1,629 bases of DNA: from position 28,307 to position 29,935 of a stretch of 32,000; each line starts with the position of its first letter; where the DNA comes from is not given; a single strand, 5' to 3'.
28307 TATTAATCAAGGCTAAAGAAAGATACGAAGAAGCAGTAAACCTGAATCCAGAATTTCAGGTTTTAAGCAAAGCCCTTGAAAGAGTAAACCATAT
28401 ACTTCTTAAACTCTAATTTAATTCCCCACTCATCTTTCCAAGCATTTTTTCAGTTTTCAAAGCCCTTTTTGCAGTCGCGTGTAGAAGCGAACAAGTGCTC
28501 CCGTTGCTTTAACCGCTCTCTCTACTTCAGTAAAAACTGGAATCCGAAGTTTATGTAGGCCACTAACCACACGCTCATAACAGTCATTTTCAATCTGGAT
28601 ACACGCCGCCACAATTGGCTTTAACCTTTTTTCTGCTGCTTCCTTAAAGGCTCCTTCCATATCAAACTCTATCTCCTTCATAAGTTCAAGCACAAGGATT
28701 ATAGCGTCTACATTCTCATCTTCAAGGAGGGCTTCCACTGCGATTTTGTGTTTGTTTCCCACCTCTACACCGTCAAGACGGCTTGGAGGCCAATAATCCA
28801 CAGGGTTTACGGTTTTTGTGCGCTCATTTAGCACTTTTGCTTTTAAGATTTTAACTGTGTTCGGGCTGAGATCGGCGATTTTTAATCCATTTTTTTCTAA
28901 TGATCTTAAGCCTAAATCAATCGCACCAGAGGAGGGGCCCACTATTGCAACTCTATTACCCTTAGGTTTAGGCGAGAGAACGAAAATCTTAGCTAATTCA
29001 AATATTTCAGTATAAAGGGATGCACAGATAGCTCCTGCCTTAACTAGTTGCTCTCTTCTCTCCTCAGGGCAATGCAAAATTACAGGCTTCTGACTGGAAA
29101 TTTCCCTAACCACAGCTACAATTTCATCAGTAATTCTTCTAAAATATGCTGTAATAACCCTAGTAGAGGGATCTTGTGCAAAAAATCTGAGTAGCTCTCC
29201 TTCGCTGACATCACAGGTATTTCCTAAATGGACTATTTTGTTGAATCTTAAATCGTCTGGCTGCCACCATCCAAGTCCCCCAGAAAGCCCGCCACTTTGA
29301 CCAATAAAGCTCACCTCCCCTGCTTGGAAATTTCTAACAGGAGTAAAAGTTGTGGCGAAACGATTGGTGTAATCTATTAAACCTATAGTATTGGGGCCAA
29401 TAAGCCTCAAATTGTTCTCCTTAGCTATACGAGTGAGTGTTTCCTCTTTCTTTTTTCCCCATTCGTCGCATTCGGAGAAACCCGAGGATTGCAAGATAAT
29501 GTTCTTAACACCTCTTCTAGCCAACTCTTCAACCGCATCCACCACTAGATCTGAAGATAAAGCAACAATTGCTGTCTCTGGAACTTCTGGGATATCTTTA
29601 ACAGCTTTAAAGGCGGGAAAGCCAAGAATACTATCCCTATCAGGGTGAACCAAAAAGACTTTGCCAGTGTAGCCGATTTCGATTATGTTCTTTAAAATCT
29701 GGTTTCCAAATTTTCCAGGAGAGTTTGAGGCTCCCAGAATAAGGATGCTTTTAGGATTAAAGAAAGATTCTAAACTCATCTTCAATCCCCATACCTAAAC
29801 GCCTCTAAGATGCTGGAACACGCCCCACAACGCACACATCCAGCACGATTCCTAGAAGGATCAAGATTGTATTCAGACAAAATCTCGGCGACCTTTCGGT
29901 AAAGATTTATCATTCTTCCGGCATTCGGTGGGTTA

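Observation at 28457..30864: NitD-type radical SAM enzyme translationally coupled to a His-loop-less acyl-CoA synthetase alpha homologue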

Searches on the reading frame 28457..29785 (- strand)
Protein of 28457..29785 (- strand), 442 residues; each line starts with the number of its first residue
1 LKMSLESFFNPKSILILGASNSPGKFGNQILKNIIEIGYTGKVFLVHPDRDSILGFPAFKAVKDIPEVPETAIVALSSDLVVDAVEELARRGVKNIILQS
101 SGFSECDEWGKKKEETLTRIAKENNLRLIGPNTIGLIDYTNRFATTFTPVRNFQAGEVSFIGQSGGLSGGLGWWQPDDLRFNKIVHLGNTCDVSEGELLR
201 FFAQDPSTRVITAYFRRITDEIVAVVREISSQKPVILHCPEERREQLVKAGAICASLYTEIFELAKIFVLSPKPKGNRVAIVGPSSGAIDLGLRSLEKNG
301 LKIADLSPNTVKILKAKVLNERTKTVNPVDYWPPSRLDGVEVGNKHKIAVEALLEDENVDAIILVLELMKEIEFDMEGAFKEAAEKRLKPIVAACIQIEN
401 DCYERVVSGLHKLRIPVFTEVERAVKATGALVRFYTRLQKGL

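Call 3: search_protein_families(library=pfam, proteins=[window:28457-29785:-], max_evalue=0.01)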
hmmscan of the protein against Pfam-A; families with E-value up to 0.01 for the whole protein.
window:28457-29785:- (442 aa): 3 families
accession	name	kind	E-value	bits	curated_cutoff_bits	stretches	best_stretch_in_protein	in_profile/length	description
PF13380.12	CoA_binding_2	-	2.3e-22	80.1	22.8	1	12-136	1-113/116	CoA binding domain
PF13607.11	Succ_CoA_lig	-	1.2e-20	74.1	27.4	1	155-244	1-93/138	Succinyl-CoA ligase like flavodoxin domain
PF02629.25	CoA_binding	-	6.6e-11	43.3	22.3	1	11-100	3-95/97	CoA binding domain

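Call 4: search_protein_families(library=ncbifam, proteins=[window:28457-29785:-], max_evalue=0.01)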
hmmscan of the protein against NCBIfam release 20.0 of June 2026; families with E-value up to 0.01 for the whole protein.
window:28457-29785:- (442 aa): 6 families
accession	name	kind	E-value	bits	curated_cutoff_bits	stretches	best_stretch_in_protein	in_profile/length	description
TIGR02717.1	AcCoA-syn-alpha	equivalog_domain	3.6e-86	289.6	567.15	2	5-237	1-235/447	acetate--CoA ligase alpha subunit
NF045494.1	AcCoALig_Archglob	equivalog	2.7e-79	267.3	1200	2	4-237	217-449/665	acetate--CoA ligase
NF045492.1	HydPropCoALig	equivalog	5.8e-59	200.1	1300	2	4-225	247-472/700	3-hydroxypropionate--CoA ligase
NF045493.1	HydDutCoALig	equivalog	2.4e-50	171.9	1300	2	6-237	4-240/698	4-hydroxybutyrate--CoA ligase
NF004230.0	PRK05678.1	equivalog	2.2e-09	37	336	1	52-211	47-204/291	succinate--CoA ligase subunit alpha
TIGR01019.1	sucCoAalpha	subfamily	8.2e-07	28.7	353.2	1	53-212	46-203/286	succinate--CoA ligase subunit alpha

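Call 8: find_homologous_proteins(query=window:28457-29785:-)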
Query window:28457-29785:- (442 aa): 557 proteins with E <= 0.001 among 8000 candidates; the best 120 are listed. Only proteins of 243 to 774 residues were searched: fused or split forms outside these lengths cannot appear, so this answer is no evidence that the protein stands alone or is whole; lengths 'longer' or 'shorter' looks for them.
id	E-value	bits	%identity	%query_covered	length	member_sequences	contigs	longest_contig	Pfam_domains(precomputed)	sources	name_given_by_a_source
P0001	8.0e-274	926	94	100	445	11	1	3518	PF02629.26,PF13607.12,PF13380.13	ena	-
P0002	8.1e-237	804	81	100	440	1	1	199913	PF02629.26,PF13607.12,PF13380.13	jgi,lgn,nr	nr:CoA-binding protein [Candidatus Freyarchaeota archaeon]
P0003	3.7e-234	795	79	100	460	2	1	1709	PF02629.26,PF13607.12,PF13380.13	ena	-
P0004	1.5e-233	793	80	100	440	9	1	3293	PF02629.26,PF13607.12,PF13380.13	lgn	-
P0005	1.3e-232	790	79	100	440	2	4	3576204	PF02629.26,PF13607.12,PF13380.13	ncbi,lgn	ncbi:MAG: CoA-binding protein [Candidatus Freyarchaeum deiterrae]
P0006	5.6e-232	788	79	100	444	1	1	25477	PF02629.26,PF13607.12,PF13380.13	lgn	-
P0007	7.6e-232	788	78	100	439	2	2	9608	PF02629.26,PF13607.12,PF13380.13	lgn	-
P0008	6.8e-228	775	78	100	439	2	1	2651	PF02629.26,PF13607.12,PF13380.13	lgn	-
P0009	1.1e-227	774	78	100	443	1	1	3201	PF02629.26,PF13607.12,PF13380.13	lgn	-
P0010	8.8e-227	771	76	99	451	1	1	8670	PF02629.26,PF13607.12,PF13380.13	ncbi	ncbi:MAG: CoA-binding protein [Candidatus Jordarchaeaceae archaeon]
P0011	4.6e-223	759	75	100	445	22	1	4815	PF02629.26,PF13607.12,PF13380.13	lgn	-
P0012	4.4e-222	756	75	99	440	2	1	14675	PF02629.26,PF13607.12,PF13380.13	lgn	-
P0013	2.2e-201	687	79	88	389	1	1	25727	PF02629.26,PF13607.12,PF13380.13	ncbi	-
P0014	3.1e-139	483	49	100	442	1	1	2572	PF02629.26,PF13607.12,PF13380.13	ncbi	-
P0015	4.0e-136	472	50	98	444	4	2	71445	PF13607.12,PF13380.13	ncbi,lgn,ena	-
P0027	1.0e-107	379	43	98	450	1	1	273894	PF02629.26,PF13607.12,PF13380.13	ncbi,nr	ncbi:MAG: hypothetical protein EAX96_09175 [Candidatus Lokiarchaeota archaeon]|nr:hypothetical prote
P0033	4.1e-100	354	40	96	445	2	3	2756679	PF13607.12,PF13380.13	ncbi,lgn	ncbi:MAG: CoA-binding protein [Candidatus Atabeyarchaeum deiterrae]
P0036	4.7e-98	347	40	99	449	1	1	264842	PF13607.12,PF13380.13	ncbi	ncbi:MAG: CoA-binding protein [Promethearchaeota archaeon]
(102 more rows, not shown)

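Call 10: search_solved_structures(query=window:28457-29785:-, show_alignments=2)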
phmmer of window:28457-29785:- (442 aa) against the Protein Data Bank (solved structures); distinct sequences matched with E-value up to 0.001: 12.
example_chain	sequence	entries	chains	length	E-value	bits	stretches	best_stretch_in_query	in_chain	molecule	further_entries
2csu_A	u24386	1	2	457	9.4e-51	176.2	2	5-237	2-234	457aa long hypothetical protein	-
9y43_A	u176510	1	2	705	2.9e-47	164.8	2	4-236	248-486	3-hydroxypropionate--CoA ligase [ADP-forming]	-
4xyl_A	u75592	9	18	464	4e-45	157.7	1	4-237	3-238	alpha subunit of Acyl-CoA synthetase (NDP forming) | Acyl-CoA synthetase (NDP forming) | alpha subunit of acetyl-CoA synthetase (NDP forming)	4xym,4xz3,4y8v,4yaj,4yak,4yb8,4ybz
8wzu_A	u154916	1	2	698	3.3e-40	141.5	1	8-247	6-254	4-hydroxybutyrate--CoA ligase [ADP-forming]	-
9it0_A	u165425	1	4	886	2.6e-30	108.9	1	4-332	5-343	Protein acetyltransferase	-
9isq_A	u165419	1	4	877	9.3e-30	107.1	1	5-331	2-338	Protein acetyltransferase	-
7cm9_A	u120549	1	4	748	6.7e-23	84.5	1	14-237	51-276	DMSP lyase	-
1y81_A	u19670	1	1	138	1.2e-07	34.2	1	12-105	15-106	conserved hypothetical protein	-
2d59_A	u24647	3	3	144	1.5e-07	33.9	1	11-115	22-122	hypothetical protein PH1109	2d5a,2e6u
3q9u_A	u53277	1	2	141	0.00022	23.5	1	8-74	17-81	CoA binding protein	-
3q9n_A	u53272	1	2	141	0.00024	23.3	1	11-74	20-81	CoA binding protein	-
3qa9_A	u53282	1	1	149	0.00033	22.9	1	11-73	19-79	CoA binding domain protein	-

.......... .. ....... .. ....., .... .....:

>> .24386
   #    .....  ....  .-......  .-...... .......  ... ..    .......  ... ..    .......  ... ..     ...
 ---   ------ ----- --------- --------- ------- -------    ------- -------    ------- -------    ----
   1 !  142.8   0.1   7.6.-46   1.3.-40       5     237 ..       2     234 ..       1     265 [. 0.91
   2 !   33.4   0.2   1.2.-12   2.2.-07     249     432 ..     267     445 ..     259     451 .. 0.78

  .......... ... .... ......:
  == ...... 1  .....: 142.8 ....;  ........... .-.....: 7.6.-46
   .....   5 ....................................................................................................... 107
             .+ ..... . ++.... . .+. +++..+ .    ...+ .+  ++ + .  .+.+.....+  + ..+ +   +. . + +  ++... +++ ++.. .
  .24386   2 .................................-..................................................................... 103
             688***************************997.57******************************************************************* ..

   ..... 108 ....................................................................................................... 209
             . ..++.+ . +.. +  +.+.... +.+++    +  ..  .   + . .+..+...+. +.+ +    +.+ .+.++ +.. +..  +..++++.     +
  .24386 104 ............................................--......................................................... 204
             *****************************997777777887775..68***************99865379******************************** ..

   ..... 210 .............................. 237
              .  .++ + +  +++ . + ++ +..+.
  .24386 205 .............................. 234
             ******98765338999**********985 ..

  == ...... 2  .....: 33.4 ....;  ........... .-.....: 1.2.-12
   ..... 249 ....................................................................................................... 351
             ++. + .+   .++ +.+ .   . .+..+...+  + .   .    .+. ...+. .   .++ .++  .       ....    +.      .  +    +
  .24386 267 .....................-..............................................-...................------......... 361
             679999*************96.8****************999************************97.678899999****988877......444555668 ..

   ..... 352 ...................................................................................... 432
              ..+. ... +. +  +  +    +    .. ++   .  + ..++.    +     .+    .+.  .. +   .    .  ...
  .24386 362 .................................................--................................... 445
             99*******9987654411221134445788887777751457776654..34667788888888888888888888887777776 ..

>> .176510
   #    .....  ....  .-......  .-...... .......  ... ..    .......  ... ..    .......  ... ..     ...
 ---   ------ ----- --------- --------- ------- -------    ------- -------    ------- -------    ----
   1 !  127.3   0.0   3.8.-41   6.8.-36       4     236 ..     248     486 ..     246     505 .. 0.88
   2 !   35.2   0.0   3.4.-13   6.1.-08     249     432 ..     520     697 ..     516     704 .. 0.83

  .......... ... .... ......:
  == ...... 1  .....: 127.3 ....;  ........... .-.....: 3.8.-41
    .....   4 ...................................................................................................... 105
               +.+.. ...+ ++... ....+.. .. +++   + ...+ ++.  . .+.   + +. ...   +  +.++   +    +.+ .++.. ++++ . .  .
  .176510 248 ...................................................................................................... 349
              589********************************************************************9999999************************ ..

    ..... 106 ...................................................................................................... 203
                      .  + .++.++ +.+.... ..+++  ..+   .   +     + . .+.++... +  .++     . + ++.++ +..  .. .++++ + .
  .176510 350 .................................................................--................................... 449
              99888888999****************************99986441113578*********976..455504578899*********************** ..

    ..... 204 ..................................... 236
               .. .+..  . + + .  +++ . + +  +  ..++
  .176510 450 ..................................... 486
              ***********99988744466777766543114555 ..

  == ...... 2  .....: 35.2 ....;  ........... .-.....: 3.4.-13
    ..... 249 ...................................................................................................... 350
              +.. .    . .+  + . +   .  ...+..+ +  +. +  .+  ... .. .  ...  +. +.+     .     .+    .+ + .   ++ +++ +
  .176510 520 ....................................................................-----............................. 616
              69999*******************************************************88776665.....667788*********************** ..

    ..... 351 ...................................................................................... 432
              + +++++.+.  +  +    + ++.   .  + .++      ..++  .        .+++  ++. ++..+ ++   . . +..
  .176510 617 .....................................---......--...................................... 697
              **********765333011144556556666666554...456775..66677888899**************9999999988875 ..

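Call 15: find_encoding_contigs(protein=P0027, flank=10000, max_places=2)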
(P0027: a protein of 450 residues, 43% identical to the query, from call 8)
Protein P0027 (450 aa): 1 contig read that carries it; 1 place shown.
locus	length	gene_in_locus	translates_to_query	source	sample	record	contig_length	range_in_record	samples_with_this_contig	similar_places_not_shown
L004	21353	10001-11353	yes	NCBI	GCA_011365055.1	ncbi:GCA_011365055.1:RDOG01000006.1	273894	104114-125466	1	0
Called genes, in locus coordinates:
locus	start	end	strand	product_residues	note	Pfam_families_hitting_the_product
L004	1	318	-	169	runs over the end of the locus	PF00025:Arf, PF03193:RsgA_GTPase (faint), PF00071:Ras, PF04670:Gtr1_RagA (faint), PF08477:Roc, PF00009:GTP_EFTU (weak)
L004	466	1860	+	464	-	PF02629:CoA_binding, PF13380:CoA_binding_2, PF13607:Succ_CoA_lig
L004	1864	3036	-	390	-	-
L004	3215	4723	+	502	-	PF02310:B12-binding, PF04055:Radical_SAM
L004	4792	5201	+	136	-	PF12917:YfbR-like, PF13023:HD_3, PF01966:HD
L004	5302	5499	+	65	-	PF13023:HD_3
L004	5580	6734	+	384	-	PF00082:Peptidase_S8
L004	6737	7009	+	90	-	-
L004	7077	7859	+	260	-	PF00795:CN_hydrolase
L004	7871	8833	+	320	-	PF04055:Radical_SAM, PF08608:Wyosine_form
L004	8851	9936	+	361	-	PF04055:Radical_SAM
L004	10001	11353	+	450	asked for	PF02629:CoA_binding, PF13380:CoA_binding_2, PF13607:Succ_CoA_lig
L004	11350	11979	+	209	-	PF03692:CxxCxxCC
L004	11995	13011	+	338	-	PF08240:ADH_N, PF16912:Glu_dehyd_C, PF00107:ADH_zinc_N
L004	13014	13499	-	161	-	PF15891:Nuc_deoxyri_tr2 (weak), PF05014:Nuc_deoxyrib_tr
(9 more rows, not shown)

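Call 16: find_encoding_contigs(protein=P0036, flank=10000, max_places=2)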
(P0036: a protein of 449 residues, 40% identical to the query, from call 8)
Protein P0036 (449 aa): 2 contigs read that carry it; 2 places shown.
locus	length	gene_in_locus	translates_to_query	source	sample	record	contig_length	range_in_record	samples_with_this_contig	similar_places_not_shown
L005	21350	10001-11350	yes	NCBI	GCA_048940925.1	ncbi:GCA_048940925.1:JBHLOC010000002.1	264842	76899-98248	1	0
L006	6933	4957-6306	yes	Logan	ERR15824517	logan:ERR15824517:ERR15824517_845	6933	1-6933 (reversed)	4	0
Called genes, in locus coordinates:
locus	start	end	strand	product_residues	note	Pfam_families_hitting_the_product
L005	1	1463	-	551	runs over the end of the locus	PF01642:MM_CoA_mutase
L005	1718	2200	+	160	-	-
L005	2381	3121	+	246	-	PF02754:CCG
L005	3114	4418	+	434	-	PF02589:LUD_dom, PF13183:Fer4_8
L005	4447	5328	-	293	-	PF00106:adh_short, PF08659:KR, PF13561:adh_short_C2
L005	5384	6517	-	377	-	PF04055:Radical_SAM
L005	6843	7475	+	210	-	PF00252:Ribosomal_L16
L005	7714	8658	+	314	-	PF00025:Arf, PF04670:Gtr1_RagA, PF08477:Roc (faint)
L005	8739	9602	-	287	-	-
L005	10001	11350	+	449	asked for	PF13380:CoA_binding_2, PF13607:Succ_CoA_lig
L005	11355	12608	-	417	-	-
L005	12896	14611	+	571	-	PF00496:SBP_bac_5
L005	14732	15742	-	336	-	-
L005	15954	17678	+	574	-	PF00496:SBP_bac_5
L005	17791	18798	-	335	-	-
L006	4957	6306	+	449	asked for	PF13380:CoA_binding_2, PF13607:Succ_CoA_lig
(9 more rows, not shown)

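Call 17: find_encoding_contigs(protein=P0033, flank=10000, max_places=2)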
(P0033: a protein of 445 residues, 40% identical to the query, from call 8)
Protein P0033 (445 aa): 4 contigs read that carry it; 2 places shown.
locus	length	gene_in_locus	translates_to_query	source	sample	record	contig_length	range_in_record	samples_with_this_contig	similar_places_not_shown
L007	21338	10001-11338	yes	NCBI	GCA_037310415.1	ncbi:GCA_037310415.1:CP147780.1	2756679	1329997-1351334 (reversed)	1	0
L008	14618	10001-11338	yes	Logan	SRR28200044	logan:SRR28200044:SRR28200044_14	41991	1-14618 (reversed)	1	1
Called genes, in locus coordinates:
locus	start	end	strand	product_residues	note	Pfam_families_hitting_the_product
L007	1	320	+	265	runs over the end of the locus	PF00561:Abhydrolase_1, PF12697:Abhydrolase_6, PF12146:Hydrolase_4, PF03096:Ndr (weak)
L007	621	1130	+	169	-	PF00009:GTP_EFTU (weak), PF00025:Arf, PF00071:Ras, PF01926:MMR_HSR1, PF02421:FeoB_N (weak), PF08477:Roc, PF09439:SRPRB (weak), PF03029:ATP_bind_1, +1 more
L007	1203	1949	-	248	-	PF03796:DnaB_C (weak), PF06745:ATPase, PF23442:DUF7125 (faint), PF07088:GvpD_P-loop (weak)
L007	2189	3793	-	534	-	-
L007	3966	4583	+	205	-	PF00376:MerR (weak), PF12728:HTH_17, PF13411:MerR_1, PF00239:Resolvase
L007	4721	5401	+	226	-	PF01209:Ubie_methyltran, PF00891:Methyltransf_2, PF02353:CMAS, PF05175:MTS, PF13489:Methyltransf_23, PF01170:UPF0020, PF07021:MetW, PF13847:Methyltransf_31, +8 more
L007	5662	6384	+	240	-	PF01025:GrpE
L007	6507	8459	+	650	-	PF06723:MreB_Mbl, PF00012:HSP70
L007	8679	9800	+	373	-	PF04055:Radical_SAM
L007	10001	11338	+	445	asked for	PF13380:CoA_binding_2, PF13607:Succ_CoA_lig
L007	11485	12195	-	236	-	PF06745:ATPase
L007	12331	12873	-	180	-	PF19620:DUF6125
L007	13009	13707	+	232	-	PF00702:Hydrolase, PF13419:HAD_2, PF13242:Hydrolase_like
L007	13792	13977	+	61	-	-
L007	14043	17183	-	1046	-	-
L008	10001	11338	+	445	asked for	PF13380:CoA_binding_2, PF13607:Succ_CoA_lig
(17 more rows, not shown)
